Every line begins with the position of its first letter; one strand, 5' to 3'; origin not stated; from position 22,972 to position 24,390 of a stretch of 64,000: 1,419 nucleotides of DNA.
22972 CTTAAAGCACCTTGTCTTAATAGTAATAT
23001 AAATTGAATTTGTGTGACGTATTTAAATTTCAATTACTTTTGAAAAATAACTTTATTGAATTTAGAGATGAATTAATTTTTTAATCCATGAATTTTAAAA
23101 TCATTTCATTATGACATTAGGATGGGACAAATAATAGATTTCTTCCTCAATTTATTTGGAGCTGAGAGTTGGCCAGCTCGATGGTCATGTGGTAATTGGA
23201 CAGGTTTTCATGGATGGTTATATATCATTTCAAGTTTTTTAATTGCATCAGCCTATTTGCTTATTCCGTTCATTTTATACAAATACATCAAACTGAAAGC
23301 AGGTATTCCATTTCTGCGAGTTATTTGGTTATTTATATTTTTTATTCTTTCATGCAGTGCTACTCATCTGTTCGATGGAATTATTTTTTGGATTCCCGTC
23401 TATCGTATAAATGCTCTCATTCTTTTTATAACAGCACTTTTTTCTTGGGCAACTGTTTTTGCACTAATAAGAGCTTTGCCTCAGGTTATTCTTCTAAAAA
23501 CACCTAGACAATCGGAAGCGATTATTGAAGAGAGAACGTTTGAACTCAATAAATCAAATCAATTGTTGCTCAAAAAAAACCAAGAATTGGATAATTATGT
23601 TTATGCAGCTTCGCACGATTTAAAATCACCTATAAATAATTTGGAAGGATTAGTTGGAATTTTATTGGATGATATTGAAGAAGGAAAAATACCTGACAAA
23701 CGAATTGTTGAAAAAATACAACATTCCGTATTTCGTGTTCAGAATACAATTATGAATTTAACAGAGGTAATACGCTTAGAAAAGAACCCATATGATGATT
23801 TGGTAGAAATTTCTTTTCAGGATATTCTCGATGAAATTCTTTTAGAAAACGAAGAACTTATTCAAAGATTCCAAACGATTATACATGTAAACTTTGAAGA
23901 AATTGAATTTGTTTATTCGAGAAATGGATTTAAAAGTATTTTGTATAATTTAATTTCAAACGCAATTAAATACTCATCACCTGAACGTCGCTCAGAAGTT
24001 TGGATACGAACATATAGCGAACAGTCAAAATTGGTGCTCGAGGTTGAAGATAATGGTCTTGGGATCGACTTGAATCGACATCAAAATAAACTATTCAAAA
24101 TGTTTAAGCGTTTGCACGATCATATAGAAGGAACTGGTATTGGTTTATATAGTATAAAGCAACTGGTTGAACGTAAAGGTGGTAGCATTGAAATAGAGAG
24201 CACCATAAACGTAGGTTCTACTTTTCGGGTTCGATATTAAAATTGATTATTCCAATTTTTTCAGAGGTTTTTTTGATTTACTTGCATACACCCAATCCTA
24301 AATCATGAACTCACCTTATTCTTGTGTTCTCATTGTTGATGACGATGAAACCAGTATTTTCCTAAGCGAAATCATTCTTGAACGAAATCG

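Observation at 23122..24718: Bacteroidota two-component system whose sensor carries a plant-type ethylene-binding domain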

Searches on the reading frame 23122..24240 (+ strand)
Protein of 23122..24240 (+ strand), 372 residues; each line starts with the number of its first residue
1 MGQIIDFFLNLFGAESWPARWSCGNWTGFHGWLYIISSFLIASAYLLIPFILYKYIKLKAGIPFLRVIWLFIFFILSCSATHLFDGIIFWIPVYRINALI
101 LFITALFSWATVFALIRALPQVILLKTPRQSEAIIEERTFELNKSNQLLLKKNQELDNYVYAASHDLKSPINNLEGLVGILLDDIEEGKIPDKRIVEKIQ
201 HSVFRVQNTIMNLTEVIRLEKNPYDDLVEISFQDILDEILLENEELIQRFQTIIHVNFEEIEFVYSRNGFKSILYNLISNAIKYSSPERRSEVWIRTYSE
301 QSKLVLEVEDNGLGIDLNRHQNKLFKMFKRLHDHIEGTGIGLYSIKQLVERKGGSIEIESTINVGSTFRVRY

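Call 3: search_protein_families(library=pfam, proteins=[window:23122-24240:+], max_evalue=10)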
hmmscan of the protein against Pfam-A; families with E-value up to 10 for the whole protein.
window:23122-24240:+ (372 aa): 5 families
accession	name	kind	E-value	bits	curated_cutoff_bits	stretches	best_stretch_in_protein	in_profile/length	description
PF25487.1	ETR1_N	-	1.9e-23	83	27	1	30-123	2-95/97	Ethylene receptor 1-like, N-terminal domain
PF02518.31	HATPase_c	-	6.6e-20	72.1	26.4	1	269-371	5-106/111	Histidine kinase-, DNA gyrase B-, and HSP90-like ATPase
PF00512.31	HisKA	-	0.00019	21.9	26.9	1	160-220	6-64/66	His Kinase A (phospho-acceptor) domain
PF13581.12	HATPase_c_2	-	0.00045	20.7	27.4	1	278-350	40-110/127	Histidine kinase-like ATPase domain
PF14501.12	HATPase_c_5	-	0.0011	19.3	22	1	271-360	7-90/102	GHKL domain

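Call 4: search_protein_families(library=ncbifam, proteins=[window:23122-24240:+], max_evalue=10)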
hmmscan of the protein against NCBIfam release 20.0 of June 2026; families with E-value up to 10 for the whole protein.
window:23122-24240:+ (372 aa): 82 families (the best 25 are shown)
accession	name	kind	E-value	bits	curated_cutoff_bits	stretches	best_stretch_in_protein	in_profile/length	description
NF047465.1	hybrid_HK_LvrA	exception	3.3e-32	111.4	1200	1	98-369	541-813/819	hybrid histidine kinase/response regulator LvrA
TIGR02966.1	phoR_proteo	equivalog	1.6e-31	109.5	334.2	1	124-371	74-332/333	phosphate regulon sensor histidine kinase PhoR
NF046044.1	PnpS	equivalog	2.7e-29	102.4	400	1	158-370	172-387/390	two-component system histidine kinase PnpS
NF047874.1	MASE3_PAS_HK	subfamily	1.2e-22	80.4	560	1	151-370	393-621/655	MASE3 domain-containing sensor histidine kinase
NF008302.0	PRK11091.1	equivalog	2.3e-22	79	838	1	146-370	273-501/779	aerobic respiration two-component sensor histidine kinase ArcB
NF008312.0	PRK11100.1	equivalog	2.4e-22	79.4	356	1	149-365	249-465/477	two-component system sensor histidine kinase CreC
TIGR02916.1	PEP_his_kin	equivalog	7.6e-22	77.6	300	1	195-370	513-676/679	XrtA/PEP-CTERM system histidine kinase PrsK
NF041832.1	near_NosP_CTERM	subfamily_domain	1.2e-21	77.3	400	1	158-371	9-222/370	NahK/ErcS family hybrid sensor histidine kinase/response regulator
NF045595.1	HK_scytonemin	equivalog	6.3e-21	74.4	865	1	159-370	418-631/637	scytonemin biosynthesis sensor histidine kinase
NF033092.0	HK_WalK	equivalog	8.9e-21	74.1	725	1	152-370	368-590/594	cell wall metabolism sensor histidine kinase WalK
NF041735.1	hist_kin_RppB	equivalog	1.1e-20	73.9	400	1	154-371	214-436/438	two-component system sensor histidine kinase RppB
NF011874.0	PRK15347.1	equivalog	2.3e-20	72.3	852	1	131-369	373-609/921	two component system sensor kinase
TIGR02956.1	TMAO_torS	equivalog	1.4e-19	69.8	676.5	1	164-370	472-678/967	TMAO reductase system sensor histidine kinase/response regulator TorS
NF008468.0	PRK11360.1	equivalog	6.9e-19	67.6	646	1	159-371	399-605/616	two-component system sensor histidine kinase AtoS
NF006800.0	PRK09303.1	equivalog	1.5e-18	66.9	342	1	130-369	125-372/383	histidine kinase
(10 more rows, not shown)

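Call 5: search_solved_structures(query=window:23122-24240:+, max_evalue=10, show_alignments=3)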
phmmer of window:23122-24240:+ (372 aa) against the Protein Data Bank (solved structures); distinct sequences matched with E-value up to 10: 64 (the best 60 are shown).
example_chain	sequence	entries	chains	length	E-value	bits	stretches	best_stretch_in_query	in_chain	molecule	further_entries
8f71_A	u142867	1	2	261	3e-26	95.6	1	140-368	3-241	Histidine kinase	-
6paj_A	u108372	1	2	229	1.4e-14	57.2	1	157-371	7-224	Sensor protein SrrB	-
4jas_A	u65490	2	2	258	2.3e-14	56.5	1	155-370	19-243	Histidine kinase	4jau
6lgq_C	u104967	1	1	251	3.7e-14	55.8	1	160-370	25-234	Histidine kinase KdpD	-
7z8n_A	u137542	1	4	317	8.8e-14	54.5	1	128-369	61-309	Histidine kinase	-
9ys3_A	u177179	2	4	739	1.3e-13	54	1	135-368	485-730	Bacteriophytochrome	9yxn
8uph_A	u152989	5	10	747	1.3e-13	54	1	135-368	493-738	Bacteriophytochrome (Light-regulated signal transduction histidine kinase)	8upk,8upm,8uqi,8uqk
6azr_A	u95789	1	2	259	2.6e-13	53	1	155-370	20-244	Sensor histidine kinase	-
5uht_A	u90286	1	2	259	2.9e-13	52.8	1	155-370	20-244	Sensor histidine kinase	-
3dge_A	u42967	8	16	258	3e-13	52.8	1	155-370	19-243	Sensor protein | Histidine kinase | Sensor histidine kinase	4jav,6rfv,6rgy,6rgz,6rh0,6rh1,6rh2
2c2a_A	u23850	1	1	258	3e-13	52.8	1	155-370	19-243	SENSOR HISTIDINE KINASE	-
5c93_A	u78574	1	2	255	1.6e-12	50.3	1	155-370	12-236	Histidine kinase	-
4u7n_A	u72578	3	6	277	1.8e-12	50.2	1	155-370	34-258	Histidine protein kinase sensor protein | Histidine kinase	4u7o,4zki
8sgk_A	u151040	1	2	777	2e-12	50.1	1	136-369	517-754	Bacteriophytochrome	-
8avv_A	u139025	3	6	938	2.7e-12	49.6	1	136-369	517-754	Bacteriophytochrome,Response regulator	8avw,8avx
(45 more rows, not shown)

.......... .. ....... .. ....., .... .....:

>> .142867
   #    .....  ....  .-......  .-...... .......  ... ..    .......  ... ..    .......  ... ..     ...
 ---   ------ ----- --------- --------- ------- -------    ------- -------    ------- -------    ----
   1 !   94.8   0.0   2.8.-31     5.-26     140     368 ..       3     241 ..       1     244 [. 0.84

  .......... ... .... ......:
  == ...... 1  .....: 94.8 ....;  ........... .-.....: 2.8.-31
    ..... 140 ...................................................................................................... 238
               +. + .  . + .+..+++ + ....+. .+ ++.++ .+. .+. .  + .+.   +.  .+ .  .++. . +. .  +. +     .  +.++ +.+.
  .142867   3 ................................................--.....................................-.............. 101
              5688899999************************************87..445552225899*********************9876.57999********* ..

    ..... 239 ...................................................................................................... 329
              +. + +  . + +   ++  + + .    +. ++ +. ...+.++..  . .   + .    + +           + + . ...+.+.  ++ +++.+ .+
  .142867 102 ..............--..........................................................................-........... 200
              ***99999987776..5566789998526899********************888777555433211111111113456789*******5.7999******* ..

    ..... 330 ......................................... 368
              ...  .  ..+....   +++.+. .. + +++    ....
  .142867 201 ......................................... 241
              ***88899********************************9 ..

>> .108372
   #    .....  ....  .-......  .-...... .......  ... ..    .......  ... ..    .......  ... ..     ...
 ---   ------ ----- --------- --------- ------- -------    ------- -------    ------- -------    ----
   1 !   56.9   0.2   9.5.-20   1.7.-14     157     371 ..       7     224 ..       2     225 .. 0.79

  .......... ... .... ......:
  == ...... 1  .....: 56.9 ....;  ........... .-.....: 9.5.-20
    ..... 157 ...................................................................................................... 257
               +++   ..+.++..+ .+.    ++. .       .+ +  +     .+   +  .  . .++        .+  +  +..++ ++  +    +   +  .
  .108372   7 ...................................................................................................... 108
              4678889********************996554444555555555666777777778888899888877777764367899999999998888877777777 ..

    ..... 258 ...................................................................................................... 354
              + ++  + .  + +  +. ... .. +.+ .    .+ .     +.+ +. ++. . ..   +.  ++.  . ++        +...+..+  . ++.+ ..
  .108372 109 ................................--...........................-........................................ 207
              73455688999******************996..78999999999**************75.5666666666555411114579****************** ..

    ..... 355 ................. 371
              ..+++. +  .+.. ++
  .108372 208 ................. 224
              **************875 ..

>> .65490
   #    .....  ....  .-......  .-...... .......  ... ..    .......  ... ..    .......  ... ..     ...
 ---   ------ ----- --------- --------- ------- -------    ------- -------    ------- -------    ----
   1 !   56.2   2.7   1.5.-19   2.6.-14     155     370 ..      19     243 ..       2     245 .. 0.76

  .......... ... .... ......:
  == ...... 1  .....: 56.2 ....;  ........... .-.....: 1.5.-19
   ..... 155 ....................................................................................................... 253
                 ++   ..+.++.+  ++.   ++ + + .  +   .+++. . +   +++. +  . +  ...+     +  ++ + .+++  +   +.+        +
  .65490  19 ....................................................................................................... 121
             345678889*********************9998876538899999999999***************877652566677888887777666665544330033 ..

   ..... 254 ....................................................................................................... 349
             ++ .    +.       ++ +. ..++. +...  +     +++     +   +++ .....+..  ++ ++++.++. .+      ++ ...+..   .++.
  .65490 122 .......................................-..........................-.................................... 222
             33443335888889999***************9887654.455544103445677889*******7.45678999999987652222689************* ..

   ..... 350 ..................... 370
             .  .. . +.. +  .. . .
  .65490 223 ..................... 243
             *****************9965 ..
